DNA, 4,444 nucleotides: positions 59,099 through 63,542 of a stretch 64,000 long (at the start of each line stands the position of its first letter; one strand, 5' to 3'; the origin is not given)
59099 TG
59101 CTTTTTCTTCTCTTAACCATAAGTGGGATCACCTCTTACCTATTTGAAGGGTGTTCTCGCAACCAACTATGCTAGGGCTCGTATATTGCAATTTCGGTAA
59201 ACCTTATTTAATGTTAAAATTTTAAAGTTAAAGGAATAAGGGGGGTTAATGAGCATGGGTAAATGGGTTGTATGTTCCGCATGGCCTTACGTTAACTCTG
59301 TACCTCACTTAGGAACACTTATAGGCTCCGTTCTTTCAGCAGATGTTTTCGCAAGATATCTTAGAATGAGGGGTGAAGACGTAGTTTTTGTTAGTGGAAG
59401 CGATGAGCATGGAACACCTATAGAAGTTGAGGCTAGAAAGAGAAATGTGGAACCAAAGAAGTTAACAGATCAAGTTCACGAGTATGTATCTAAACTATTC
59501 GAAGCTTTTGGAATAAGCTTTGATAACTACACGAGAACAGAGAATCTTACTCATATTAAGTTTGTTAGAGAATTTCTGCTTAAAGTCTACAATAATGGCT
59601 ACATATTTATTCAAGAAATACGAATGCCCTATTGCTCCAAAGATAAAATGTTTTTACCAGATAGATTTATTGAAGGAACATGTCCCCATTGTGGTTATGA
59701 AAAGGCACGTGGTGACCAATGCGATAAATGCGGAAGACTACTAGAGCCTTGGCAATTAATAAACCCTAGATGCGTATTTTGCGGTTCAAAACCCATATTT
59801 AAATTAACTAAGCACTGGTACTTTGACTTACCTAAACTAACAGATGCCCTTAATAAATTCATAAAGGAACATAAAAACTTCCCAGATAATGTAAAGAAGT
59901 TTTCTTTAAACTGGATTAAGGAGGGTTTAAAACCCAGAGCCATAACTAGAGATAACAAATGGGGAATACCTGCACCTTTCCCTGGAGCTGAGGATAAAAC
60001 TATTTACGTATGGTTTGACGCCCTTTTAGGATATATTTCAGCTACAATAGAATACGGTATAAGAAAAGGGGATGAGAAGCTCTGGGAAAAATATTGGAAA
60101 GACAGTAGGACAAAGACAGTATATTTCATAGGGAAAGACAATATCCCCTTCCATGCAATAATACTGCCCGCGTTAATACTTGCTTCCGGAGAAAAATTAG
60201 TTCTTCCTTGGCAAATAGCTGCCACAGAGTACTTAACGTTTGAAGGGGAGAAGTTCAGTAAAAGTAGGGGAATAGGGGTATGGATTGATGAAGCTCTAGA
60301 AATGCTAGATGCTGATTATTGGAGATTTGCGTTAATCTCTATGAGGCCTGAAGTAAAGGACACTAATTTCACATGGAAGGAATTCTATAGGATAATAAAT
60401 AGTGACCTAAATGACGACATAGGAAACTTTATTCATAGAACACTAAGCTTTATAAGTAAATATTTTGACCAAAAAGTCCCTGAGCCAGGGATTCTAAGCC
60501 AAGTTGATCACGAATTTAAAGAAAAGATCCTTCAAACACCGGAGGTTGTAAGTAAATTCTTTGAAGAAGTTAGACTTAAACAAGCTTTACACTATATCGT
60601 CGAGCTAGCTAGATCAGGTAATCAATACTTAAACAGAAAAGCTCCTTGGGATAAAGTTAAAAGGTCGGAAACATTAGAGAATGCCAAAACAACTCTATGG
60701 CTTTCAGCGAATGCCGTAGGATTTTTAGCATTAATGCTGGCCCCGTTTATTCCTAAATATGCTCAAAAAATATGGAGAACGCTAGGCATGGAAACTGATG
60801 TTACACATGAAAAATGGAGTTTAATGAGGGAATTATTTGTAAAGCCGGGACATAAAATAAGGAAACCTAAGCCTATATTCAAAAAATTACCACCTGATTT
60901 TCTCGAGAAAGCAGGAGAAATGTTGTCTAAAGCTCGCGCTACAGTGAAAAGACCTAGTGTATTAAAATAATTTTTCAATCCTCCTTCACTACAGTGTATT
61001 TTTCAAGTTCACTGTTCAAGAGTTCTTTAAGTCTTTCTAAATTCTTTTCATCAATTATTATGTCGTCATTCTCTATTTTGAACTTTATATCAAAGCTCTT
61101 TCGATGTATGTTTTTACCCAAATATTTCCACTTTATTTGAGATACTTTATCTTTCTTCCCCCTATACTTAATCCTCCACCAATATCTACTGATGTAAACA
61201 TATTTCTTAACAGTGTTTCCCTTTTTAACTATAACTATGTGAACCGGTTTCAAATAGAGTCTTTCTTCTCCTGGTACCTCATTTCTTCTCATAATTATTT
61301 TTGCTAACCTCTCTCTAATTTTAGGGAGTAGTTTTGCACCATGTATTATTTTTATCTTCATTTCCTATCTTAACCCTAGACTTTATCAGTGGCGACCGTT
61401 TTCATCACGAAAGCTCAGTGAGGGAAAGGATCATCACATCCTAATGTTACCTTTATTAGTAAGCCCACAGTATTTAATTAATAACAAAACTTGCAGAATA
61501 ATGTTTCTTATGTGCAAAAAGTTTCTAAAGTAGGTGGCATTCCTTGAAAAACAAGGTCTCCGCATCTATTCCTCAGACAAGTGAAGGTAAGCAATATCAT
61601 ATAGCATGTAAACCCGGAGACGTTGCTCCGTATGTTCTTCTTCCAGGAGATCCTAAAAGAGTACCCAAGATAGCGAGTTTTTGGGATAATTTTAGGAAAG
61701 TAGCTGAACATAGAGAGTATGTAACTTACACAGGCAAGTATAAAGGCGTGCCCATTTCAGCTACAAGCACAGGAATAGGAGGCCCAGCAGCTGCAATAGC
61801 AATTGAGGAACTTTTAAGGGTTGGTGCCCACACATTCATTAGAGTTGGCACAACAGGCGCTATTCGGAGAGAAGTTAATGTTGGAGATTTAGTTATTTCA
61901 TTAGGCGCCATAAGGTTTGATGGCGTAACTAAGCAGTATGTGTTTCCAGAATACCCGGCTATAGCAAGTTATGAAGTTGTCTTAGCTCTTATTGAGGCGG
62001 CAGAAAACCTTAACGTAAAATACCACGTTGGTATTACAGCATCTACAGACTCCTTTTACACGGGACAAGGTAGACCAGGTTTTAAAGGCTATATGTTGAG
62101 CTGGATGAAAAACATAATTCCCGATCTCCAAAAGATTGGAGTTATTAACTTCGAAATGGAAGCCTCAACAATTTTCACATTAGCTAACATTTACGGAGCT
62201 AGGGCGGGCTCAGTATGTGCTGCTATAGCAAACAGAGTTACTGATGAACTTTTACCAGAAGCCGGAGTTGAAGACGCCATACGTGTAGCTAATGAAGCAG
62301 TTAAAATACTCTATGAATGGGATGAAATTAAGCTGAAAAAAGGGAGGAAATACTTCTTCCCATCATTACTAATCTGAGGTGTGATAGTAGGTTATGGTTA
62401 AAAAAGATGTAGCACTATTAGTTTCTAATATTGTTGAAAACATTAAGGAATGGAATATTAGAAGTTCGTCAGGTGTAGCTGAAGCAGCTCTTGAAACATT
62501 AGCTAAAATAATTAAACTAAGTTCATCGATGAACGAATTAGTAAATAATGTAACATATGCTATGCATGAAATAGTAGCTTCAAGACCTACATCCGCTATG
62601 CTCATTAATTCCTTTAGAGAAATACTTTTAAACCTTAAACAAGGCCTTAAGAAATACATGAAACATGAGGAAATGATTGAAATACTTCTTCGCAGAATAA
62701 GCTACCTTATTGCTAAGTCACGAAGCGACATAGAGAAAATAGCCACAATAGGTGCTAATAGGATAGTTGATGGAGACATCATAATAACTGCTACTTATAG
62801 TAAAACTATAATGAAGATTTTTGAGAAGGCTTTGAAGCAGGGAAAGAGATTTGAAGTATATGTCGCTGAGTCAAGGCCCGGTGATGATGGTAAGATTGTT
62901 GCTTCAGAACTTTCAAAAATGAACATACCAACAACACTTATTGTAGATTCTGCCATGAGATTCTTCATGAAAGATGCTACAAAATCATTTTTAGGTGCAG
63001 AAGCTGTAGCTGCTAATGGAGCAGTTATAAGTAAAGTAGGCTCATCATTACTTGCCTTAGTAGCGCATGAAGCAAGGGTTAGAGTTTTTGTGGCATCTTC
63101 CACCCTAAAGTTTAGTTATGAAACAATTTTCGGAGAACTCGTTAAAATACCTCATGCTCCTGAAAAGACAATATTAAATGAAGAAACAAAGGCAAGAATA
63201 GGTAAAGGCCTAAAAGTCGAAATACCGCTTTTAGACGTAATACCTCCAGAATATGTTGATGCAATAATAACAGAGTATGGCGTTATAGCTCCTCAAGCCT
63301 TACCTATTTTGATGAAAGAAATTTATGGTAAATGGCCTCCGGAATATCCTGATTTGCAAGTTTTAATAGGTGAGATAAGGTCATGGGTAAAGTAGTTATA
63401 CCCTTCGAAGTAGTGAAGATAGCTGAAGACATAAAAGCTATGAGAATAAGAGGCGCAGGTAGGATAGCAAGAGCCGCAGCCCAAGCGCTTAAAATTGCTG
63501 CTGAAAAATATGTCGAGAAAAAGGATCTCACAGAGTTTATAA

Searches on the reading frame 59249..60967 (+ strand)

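Call 52: search_protein_families(library=pfam, proteins=[window:59249-60967:+], max_evalue=0.0001)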
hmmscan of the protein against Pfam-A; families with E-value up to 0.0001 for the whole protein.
window:59249-60967:+ (573 aa): 5 families
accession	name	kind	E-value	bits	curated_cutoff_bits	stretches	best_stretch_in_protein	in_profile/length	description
PF09334.17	tRNA-synt_1g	-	3.4e-160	533.6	20.1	1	7-399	2-391/391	tRNA synthetases class I (M)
PF00133.28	tRNA-synt_1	-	7e-18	65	22.7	1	5-249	24-250/414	tRNA synthetases class I (I, L, M and V)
PF19303.5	Anticodon_3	-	1.7e-14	54.4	23.5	1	410-550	1-138/152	Anticodon binding domain of methionyl tRNA ligase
PF08264.19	Anticodon_1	-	8.7e-08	32.6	25.1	1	425-525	6-106/148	Anticodon-binding domain of tRNA ligase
PF01406.26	tRNA-synt_1e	-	2.3e-07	30.9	27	0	8-123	14-125/301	tRNA synthetases class I (C) catalytic domain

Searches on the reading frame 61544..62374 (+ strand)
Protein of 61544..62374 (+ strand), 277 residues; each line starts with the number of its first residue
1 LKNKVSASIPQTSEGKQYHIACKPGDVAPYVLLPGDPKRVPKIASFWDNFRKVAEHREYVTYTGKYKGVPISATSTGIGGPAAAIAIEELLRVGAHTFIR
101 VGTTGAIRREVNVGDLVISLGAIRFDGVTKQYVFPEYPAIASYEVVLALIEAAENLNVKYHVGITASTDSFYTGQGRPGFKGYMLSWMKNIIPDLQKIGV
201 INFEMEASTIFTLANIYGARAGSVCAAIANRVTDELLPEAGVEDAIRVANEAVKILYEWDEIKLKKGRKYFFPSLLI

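Call 52: search_protein_families(library=pfam, proteins=[window:61544-62374:+], max_evalue=0.0001)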
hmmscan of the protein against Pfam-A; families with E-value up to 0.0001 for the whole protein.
window:61544-62374:+ (277 aa): 1 family
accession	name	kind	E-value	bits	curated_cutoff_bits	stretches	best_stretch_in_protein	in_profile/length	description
PF01048.26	PNP_UDP_1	-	1.8e-41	142.5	25.1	1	30-254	2-222/233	Phosphorylase superfamily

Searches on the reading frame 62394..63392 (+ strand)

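Call 52: search_protein_families(library=pfam, proteins=[window:62394-63392:+], max_evalue=0.0001)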
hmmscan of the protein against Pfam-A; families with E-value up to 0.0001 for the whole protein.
window:62394-63392:+ (333 aa): 1 family
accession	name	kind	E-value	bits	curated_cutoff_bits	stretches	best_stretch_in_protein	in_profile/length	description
PF01008.23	IF-2B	-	4.5e-68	229.9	22.4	1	22-300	2-280/280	Initiation factor 2 subunit family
